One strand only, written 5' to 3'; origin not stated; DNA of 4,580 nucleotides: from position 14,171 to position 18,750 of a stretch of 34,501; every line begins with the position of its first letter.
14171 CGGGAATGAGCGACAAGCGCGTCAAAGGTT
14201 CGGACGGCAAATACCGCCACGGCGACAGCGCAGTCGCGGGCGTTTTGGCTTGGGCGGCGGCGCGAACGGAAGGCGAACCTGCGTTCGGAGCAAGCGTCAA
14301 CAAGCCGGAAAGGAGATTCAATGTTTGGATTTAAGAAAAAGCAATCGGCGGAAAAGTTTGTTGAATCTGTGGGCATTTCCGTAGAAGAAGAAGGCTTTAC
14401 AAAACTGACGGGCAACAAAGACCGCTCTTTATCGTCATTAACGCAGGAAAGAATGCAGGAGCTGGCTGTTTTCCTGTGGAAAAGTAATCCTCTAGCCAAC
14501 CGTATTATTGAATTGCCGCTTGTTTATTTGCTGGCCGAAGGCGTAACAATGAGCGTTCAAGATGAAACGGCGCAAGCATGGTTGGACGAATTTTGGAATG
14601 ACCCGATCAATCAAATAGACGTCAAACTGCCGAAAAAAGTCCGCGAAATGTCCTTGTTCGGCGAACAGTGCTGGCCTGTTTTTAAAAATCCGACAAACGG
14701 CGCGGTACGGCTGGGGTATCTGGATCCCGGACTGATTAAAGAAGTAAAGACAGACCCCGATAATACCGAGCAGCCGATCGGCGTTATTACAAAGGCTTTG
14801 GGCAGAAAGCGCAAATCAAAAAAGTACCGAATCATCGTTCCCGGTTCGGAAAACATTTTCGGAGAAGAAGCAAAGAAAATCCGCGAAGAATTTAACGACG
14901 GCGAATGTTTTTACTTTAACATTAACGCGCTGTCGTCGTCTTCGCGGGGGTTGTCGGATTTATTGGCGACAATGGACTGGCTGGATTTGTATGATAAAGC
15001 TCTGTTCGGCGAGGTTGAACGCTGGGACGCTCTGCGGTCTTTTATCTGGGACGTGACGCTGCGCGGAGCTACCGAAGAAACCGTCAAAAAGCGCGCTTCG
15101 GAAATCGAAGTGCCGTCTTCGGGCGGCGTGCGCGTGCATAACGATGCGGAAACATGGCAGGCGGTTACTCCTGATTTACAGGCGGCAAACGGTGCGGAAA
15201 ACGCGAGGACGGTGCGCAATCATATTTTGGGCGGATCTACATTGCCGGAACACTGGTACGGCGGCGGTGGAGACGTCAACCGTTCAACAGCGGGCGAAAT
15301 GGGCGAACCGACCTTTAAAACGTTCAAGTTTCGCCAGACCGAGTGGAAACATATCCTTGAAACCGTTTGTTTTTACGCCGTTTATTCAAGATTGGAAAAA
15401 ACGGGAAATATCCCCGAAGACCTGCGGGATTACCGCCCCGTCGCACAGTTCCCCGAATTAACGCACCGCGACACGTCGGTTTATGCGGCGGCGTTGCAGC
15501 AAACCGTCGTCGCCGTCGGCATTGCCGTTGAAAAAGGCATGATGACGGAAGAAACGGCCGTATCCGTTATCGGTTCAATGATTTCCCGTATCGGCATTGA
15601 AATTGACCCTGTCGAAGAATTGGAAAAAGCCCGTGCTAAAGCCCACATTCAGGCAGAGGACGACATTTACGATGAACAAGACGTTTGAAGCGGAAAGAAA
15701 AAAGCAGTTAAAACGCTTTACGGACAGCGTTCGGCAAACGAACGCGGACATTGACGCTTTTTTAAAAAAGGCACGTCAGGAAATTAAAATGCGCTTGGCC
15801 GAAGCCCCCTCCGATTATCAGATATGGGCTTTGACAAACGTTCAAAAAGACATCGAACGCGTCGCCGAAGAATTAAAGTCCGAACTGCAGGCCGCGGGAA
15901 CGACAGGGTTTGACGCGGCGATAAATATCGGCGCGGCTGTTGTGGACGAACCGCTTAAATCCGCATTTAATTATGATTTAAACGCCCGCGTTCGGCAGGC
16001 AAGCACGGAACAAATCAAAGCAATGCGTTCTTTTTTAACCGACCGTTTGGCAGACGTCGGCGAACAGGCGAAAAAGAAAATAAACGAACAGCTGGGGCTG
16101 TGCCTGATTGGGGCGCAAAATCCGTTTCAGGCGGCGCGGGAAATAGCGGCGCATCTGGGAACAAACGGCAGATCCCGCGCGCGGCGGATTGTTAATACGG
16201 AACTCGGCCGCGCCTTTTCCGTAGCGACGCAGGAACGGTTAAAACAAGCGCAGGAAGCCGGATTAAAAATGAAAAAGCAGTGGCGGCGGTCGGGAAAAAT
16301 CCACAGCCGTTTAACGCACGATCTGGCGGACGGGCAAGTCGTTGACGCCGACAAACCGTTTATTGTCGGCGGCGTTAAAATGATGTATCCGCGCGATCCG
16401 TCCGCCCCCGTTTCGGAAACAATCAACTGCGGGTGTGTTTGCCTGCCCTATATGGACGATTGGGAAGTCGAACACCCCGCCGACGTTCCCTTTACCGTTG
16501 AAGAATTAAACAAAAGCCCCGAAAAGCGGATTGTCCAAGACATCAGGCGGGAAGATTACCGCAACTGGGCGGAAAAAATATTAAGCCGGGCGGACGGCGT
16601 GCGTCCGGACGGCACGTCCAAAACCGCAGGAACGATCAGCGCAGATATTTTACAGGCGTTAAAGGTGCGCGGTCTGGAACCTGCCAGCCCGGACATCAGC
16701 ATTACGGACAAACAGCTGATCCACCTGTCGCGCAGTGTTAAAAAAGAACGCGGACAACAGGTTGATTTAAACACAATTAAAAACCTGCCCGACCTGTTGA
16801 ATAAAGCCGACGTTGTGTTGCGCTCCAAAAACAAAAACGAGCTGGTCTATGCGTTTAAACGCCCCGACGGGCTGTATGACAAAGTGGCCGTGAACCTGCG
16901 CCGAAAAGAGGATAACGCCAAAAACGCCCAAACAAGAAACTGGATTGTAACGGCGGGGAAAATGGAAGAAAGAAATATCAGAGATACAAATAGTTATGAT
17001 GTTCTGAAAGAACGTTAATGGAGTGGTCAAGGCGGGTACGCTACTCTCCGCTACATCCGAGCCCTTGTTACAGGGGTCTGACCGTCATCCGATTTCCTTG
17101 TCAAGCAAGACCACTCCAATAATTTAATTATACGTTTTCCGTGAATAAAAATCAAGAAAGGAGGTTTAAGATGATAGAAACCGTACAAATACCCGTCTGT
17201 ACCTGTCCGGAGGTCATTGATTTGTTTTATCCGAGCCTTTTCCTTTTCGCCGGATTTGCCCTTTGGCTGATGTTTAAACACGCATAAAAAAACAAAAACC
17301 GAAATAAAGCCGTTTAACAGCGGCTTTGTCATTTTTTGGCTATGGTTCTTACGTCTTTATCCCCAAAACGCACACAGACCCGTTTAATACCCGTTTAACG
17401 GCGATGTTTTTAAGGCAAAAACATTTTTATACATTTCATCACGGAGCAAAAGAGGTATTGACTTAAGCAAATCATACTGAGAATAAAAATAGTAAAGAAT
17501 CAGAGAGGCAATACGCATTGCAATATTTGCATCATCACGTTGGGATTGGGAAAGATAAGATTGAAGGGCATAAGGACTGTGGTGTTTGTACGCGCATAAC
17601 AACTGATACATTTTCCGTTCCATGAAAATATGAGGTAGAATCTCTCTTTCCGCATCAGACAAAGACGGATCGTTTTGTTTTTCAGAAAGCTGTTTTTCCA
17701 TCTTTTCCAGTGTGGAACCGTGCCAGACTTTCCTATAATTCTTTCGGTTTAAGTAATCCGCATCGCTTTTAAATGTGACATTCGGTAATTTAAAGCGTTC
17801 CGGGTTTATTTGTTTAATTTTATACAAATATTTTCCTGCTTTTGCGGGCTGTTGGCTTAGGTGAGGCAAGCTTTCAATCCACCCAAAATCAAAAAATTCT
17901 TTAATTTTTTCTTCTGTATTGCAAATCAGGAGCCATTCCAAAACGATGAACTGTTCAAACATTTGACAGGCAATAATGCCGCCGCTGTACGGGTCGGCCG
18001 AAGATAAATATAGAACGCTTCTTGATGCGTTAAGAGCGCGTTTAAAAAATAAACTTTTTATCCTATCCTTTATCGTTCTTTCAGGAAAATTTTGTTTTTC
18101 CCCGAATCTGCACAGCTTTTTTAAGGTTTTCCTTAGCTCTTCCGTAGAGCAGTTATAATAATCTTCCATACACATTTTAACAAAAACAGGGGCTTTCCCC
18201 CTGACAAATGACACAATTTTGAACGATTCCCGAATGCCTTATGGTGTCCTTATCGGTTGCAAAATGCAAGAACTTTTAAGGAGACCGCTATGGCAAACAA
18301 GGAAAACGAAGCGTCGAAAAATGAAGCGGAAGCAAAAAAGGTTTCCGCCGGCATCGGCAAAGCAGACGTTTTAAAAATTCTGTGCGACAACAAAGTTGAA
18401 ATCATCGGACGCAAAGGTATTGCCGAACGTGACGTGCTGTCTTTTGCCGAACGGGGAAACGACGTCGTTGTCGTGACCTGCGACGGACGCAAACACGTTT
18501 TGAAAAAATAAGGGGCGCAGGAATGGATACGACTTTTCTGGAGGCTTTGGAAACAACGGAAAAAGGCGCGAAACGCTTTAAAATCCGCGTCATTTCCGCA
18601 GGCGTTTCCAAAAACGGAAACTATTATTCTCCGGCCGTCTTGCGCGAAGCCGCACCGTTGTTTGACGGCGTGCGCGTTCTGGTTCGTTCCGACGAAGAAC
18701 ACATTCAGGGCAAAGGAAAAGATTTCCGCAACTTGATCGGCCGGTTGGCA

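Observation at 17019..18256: Second cargo island in the MuF / protease-capsid junction: an unassignable 263-aa protein convergent with a 38-aa hydrophobic peptide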

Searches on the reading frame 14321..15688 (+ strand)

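Call 4: search_protein_families(library=pfam, proteins=[window:14321-15688:+], max_evalue=1)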
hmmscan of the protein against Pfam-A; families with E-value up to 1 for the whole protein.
window:14321-15688:+ (455 aa): 1 family
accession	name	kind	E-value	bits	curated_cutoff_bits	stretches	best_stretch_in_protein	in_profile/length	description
PF16678.12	UBA_HOIP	-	0.19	12.1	22.4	0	329-360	34-65/152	HOIP UBA domain pair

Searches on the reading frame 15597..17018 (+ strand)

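Call 4: search_protein_families(library=pfam, proteins=[window:15597-17018:+], max_evalue=1)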
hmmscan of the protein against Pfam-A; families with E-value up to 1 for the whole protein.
window:15597-17018:+ (473 aa): 7 families
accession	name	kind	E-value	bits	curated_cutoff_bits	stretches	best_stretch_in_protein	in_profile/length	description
PF04233.19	Phage_Mu_F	-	1.3e-07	32.8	29.6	1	176-281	17-110/112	Phage Mu protein F like protein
PF18812.6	PBECR3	-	0.0002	21.7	30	1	359-437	16-98/115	phage-Barnase-EndoU-ColicinE5/D-RelE like nuclease3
PF18798.6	LPD3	-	0.028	15.1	27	1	365-414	30-76/114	Large polyvalent protein-associated domain 3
PF18819.6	MuF_C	-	0.06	13.9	27.6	1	382-422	5-46/103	Phage MuF-C-terminal domain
PF24348.1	DUF7508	-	0.063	13.9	26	0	109-146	35-72/79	Domain of unknown function (DUF7508)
PF07837.17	FTCD_N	-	0.093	12.9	27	0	296-342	117-166/176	Formiminotransferase domain, N-terminal subdomain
PF08438.16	YGR210-like_G4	-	0.39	11.6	24.7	1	33-110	9-91/108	Obg-like GTPase YGR210-like, G4 motif-containing domain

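Call 5: search_protein_families(library=phrogs, proteins=[window:15597-17018:+], max_evalue=1)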
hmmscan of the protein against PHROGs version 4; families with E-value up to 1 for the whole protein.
window:15597-17018:+ (473 aa): 14 families
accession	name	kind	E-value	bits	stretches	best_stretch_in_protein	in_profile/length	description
phrog_2468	-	head and packaging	1.7e-34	120.7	1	32-288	27-275/303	head morphogenesis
phrog_859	-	head and packaging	1.2e-20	74.6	1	80-308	83-310/807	portal protein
phrog_3517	-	head and packaging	8.9e-19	69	1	189-290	229-333/371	head morphogenesis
phrog_595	-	head and packaging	2.5e-18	67.7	1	31-338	49-340/513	head maturation protease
phrog_2662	-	head and packaging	1.4e-14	54.7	1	23-281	467-704/717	portal protein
phrog_4728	-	head and packaging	3.8e-14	53.4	1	123-292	150-306/591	head morphogenesis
phrog_115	-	head and packaging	2.7e-13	50.9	1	31-327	59-350/665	minor head protein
phrog_18477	-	head and packaging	1e-12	48.6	1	194-288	205-301/760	head morphogenesis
phrog_34890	-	head and packaging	5.2e-10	39.2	1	192-288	210-309/679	head morphogenesis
phrog_324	-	head and packaging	6.9e-10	39.5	1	19-304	67-338/624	head morphogenesis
phrog_15127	-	head and packaging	4.6e-09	36.3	1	31-278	5-244/602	head protein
phrog_7625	-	head and packaging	1.2e-08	35.3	1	72-327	41-287/504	head morphogenesis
phrog_6577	-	unknown function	3.7e-08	33.1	1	138-327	95-271/1066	-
phrog_21406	-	unknown function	1.2e-07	30.6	1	220-308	287-373/1668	-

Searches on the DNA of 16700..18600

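Call 49: search_rna_families(source=window, start=16700, end=18600, threshold=evalue, max_evalue=1)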
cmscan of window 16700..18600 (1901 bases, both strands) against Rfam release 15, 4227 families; matches with E-value up to 1: 0.
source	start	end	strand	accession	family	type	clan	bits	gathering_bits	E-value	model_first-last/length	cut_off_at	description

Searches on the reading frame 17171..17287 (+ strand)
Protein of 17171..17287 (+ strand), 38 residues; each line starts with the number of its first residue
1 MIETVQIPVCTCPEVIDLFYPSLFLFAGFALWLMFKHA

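Call 4: search_protein_families(library=pfam, proteins=[window:17171-17287:+], max_evalue=1)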
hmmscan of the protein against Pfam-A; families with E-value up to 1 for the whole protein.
window:17171-17287:+ (38 aa): 0 families

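Call 5: search_protein_families(library=phrogs, proteins=[window:17171-17287:+], max_evalue=1)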
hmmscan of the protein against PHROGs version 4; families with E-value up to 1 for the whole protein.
window:17171-17287:+ (38 aa): 1 family
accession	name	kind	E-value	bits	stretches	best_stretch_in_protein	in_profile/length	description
phrog_13234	-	unknown function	0.49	11.1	1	2-14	4-16/37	-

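Call 6: search_protein_families(library=padloc, proteins=[window:17171-17287:+], max_evalue=10)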
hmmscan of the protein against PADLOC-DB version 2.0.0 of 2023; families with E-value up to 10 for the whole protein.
window:17171-17287:+ (38 aa): 0 families

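Call 7: search_protein_families(library=ncbifam, proteins=[window:17171-17287:+], max_evalue=10)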
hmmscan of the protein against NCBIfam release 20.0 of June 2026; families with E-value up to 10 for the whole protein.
window:17171-17287:+ (38 aa): 0 families
